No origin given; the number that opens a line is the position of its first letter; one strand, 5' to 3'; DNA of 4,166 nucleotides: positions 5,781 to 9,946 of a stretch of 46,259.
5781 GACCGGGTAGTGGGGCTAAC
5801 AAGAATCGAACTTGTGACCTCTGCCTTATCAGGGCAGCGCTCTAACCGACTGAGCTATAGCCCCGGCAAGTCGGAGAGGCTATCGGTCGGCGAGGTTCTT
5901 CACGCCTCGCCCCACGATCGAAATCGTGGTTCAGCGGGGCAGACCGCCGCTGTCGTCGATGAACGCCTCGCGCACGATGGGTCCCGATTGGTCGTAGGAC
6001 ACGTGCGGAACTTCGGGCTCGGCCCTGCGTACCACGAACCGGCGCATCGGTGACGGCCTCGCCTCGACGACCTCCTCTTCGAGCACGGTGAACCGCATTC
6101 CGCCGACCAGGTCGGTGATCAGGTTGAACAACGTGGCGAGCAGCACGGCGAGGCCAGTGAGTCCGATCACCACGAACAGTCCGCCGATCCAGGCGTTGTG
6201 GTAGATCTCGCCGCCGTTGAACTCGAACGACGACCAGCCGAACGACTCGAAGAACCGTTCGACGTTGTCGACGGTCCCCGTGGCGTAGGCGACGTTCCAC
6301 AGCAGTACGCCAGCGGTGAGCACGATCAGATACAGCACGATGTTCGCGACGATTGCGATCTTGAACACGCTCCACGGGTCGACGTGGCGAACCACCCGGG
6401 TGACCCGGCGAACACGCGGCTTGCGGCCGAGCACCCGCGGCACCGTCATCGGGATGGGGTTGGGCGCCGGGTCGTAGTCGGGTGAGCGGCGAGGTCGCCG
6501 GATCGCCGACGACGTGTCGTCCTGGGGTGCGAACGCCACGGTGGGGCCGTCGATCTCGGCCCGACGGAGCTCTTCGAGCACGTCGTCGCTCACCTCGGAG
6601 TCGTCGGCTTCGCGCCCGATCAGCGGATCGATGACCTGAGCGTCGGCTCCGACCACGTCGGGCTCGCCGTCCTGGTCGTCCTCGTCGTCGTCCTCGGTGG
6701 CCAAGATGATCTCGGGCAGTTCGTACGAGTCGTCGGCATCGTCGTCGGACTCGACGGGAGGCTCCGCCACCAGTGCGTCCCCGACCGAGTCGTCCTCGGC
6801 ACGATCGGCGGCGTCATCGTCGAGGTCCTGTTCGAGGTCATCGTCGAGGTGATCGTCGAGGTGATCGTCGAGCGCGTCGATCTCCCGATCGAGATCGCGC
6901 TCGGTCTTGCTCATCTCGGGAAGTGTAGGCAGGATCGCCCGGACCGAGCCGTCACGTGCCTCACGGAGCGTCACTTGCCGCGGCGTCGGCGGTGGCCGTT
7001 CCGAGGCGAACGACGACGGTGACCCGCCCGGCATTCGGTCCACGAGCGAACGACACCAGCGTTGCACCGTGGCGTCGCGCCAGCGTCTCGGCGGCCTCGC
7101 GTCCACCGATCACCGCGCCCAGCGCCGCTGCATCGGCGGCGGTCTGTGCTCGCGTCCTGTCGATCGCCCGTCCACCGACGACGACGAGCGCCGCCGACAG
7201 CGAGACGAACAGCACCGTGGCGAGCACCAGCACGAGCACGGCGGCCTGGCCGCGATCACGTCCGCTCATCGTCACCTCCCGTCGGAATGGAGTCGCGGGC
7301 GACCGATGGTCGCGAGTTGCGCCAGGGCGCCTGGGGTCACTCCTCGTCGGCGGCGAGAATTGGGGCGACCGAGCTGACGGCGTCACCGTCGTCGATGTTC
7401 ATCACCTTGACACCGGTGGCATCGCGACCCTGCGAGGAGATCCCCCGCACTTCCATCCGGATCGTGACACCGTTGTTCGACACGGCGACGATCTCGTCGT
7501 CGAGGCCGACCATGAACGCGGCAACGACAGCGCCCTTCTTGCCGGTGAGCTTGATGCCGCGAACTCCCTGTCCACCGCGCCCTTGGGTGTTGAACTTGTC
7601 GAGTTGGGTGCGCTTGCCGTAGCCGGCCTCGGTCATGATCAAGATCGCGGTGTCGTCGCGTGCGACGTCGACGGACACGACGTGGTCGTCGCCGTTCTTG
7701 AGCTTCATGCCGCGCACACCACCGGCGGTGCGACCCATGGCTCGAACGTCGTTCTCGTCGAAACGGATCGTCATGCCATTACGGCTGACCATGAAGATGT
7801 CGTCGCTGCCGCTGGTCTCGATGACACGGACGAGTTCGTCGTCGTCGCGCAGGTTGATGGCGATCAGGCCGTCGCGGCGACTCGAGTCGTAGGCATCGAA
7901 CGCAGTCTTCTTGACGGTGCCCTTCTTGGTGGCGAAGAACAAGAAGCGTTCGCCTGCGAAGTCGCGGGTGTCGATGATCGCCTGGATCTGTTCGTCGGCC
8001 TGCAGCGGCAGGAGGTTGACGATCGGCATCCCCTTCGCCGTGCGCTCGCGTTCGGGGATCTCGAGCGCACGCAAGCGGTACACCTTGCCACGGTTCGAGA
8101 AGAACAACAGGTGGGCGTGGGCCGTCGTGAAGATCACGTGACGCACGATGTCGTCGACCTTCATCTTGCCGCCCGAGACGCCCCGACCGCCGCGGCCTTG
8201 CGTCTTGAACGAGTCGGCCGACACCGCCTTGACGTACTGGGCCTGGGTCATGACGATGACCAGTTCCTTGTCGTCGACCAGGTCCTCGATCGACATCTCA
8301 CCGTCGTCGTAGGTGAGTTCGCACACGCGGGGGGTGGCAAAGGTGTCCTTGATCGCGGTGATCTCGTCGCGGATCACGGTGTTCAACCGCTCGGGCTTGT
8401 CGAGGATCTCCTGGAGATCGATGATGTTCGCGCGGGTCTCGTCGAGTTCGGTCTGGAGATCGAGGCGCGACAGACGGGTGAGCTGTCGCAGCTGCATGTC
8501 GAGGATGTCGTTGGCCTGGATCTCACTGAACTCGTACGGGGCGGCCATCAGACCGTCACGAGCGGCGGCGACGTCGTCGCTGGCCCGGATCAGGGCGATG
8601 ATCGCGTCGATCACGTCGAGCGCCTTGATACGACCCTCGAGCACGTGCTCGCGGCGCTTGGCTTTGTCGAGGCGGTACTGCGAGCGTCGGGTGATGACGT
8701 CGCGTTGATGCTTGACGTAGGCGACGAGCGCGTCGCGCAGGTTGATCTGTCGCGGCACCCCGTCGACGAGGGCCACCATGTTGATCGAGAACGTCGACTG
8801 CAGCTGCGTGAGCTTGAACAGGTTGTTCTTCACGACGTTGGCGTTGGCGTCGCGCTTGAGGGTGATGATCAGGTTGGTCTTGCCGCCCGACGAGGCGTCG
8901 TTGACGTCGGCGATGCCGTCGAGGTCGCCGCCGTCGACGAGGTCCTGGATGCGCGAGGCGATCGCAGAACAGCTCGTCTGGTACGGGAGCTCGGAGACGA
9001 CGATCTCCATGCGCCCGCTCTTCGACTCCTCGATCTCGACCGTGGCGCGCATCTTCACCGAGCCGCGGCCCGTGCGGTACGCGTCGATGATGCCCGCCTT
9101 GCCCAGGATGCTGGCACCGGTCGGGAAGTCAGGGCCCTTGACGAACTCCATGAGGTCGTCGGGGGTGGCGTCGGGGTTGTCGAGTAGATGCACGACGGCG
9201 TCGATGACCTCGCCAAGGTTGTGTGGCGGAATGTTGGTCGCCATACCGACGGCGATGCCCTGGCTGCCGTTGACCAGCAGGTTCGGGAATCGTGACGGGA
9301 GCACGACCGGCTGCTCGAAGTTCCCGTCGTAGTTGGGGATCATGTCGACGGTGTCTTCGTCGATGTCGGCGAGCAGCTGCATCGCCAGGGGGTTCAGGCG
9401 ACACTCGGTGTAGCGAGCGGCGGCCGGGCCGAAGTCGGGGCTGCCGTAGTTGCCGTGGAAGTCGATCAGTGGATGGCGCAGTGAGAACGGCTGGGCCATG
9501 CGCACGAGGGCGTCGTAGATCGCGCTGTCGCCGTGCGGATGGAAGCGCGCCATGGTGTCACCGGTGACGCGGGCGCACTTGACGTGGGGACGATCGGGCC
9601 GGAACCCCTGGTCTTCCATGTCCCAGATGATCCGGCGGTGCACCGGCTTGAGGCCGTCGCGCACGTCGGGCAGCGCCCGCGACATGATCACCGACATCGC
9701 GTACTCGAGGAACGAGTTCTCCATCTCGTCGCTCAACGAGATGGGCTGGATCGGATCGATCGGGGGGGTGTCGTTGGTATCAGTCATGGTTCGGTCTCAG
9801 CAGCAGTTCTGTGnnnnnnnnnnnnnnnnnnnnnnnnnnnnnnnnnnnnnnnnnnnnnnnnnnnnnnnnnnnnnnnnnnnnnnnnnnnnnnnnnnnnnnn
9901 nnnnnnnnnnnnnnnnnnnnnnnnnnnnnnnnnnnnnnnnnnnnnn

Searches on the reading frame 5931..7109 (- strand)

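Call 66: search_protein_families(library=pfam, proteins=[window:5931-7109:-], max_evalue=0.00001)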
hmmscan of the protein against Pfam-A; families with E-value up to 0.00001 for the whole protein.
window:5931-7109:- (392 aa): 1 family
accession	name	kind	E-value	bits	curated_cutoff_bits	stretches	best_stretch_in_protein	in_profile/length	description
PF12089.13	DUF3566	-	4.5e-17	63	22.2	1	234-342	2-116/118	Transmembrane domain of unknown function (DUF3566)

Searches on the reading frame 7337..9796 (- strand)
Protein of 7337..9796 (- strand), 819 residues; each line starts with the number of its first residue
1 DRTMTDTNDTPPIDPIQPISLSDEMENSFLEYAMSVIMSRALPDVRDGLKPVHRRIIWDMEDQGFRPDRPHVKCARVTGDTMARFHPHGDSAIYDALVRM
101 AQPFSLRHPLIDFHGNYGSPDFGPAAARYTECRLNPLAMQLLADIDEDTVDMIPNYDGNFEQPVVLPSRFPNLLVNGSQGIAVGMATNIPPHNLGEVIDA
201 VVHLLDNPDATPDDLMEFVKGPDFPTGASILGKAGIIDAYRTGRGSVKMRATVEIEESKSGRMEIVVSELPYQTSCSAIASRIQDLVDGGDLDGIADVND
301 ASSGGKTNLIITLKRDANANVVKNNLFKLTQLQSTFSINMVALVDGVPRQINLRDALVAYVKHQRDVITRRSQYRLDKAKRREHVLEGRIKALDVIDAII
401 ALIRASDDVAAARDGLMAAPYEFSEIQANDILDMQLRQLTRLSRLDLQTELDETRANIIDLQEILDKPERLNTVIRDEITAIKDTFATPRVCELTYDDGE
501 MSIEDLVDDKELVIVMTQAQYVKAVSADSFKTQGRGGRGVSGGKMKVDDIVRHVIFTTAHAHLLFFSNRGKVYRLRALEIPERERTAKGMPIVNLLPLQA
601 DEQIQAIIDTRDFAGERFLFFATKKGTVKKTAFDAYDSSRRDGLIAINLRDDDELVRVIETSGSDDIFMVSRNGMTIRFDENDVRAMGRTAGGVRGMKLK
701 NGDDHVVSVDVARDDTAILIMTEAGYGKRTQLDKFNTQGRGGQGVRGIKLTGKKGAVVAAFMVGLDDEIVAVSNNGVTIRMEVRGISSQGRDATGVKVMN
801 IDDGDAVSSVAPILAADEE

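Call 66: search_protein_families(library=pfam, proteins=[window:7337-9796:-], max_evalue=0.00001)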
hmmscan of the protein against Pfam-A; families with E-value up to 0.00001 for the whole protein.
window:7337-9796:- (819 aa): 2 families
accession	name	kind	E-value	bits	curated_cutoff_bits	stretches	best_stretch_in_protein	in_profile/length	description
PF00521.26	DNA_topoisoIV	-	2.4e-147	491.7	31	1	40-479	1-431/432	DNA gyrase/topoisomerase IV, subunit A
PF03989.18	DNA_gyraseA_C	-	2.2e-67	222.7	27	6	665-712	1-47/48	DNA gyrase C-terminal domain, beta-propeller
